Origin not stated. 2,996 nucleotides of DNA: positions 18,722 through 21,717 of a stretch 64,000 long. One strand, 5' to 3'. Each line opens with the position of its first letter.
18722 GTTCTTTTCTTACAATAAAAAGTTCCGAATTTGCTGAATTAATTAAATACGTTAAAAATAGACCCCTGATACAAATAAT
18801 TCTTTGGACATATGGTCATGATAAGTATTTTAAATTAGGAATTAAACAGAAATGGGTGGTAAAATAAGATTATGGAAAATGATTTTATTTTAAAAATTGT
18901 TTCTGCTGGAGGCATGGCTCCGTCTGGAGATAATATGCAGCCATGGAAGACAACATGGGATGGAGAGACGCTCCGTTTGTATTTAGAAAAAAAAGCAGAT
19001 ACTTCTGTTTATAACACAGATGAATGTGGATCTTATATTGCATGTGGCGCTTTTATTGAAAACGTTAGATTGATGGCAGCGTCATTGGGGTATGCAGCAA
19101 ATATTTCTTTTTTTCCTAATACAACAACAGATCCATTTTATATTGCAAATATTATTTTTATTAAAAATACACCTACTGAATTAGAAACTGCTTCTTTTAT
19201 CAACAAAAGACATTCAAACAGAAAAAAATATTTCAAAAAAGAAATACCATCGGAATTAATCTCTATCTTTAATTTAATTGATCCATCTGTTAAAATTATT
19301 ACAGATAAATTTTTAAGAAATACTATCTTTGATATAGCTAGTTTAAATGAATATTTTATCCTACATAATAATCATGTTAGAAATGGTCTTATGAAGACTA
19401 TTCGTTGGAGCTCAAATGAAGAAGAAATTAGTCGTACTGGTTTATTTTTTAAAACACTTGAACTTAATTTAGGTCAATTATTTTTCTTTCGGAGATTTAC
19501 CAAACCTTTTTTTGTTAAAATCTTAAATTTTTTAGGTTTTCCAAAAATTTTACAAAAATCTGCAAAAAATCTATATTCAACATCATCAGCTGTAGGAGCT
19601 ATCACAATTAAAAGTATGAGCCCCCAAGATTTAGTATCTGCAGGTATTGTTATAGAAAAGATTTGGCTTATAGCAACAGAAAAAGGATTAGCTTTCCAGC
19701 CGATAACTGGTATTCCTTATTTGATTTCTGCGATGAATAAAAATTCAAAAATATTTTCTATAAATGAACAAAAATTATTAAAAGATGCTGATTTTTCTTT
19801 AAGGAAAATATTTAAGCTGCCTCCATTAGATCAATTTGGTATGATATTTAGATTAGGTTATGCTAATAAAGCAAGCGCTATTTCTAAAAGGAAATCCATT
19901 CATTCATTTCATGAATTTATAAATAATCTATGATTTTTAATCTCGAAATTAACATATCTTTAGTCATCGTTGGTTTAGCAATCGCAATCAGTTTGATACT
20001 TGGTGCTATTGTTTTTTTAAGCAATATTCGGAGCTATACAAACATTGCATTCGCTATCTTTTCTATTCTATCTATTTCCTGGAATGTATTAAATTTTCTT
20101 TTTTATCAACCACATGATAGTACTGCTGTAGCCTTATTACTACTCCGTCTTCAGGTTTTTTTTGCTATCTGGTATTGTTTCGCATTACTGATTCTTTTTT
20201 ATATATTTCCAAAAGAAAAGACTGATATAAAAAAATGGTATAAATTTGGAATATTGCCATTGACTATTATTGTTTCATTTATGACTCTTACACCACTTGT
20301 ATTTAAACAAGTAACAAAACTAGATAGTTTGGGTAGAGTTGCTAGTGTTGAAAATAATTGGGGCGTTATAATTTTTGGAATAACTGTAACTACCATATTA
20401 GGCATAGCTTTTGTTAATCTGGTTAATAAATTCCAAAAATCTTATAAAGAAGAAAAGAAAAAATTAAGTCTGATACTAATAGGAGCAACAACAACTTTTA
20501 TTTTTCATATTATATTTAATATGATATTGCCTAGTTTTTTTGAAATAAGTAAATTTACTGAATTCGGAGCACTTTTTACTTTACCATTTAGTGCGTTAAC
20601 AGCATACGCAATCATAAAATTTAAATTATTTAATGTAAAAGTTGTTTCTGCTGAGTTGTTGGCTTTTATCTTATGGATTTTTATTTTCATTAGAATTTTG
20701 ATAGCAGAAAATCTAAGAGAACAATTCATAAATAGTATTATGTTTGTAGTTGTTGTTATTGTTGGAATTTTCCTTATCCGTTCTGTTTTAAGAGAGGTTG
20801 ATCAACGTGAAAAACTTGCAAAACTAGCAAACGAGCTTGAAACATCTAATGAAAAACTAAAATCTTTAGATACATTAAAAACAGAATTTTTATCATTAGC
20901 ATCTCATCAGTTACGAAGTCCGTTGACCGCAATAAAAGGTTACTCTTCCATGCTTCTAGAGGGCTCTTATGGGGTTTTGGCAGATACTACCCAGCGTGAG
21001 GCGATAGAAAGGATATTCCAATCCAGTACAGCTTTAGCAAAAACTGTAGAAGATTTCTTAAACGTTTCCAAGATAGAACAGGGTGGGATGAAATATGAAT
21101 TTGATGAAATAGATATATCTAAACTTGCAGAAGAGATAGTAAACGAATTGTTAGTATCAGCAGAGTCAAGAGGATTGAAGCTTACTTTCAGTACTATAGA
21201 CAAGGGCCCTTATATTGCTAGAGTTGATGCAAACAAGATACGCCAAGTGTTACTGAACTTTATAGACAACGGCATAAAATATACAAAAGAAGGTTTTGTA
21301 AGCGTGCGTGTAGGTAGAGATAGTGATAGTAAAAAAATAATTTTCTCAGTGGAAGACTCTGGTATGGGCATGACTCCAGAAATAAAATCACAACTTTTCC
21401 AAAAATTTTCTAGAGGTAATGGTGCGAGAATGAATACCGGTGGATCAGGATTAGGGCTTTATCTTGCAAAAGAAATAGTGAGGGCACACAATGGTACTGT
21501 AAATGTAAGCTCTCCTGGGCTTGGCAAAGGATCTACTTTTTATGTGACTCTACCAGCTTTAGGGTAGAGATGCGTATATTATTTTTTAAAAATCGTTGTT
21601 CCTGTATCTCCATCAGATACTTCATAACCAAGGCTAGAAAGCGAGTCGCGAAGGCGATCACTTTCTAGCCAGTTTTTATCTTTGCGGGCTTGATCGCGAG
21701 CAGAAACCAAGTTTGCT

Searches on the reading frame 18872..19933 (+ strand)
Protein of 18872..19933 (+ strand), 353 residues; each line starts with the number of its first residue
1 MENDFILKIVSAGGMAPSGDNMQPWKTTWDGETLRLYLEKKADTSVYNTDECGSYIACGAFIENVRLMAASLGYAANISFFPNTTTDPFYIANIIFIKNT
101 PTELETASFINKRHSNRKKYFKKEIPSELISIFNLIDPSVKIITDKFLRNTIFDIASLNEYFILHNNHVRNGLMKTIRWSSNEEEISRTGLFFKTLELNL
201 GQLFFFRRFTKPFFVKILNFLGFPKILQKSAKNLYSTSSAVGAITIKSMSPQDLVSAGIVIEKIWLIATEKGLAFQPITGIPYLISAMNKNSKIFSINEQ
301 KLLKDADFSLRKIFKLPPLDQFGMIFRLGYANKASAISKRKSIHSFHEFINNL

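Call 68: search_protein_families(library=pfam, proteins=[window:18872-19933:+], max_evalue=0.001)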
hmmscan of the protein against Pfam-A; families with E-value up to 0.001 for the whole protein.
window:18872-19933:+ (353 aa): 2 families
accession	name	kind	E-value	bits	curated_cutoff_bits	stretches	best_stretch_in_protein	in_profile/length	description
PF00881.29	Nitroreductase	-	7.7e-13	49.4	23.5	1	251-330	113-167/167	Nitroreductase family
PF14512.11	TM1586_NiRdase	-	7.1e-05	23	27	0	7-34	161-189/215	Putative TM nitroreductase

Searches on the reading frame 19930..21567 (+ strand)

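Call 68: search_protein_families(library=pfam, proteins=[window:19930-21567:+], max_evalue=0.001)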
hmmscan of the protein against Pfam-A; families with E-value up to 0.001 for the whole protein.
window:19930-21567:+ (545 aa): 3 families
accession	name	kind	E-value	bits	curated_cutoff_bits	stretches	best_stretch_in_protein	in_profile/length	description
PF02518.31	HATPase_c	-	6.2e-27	94.7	26.4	1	433-543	2-109/111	Histidine kinase-, DNA gyrase B-, and HSP90-like ATPase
PF00512.31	HisKA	-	8.1e-16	58.3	26.9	1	317-385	2-66/66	His Kinase A (phospho-acceptor) domain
PF16927.11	HisKA_7TM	-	6.2e-07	29.9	28.6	1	16-236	4-222/224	N-terminal 7TM region of histidine kinase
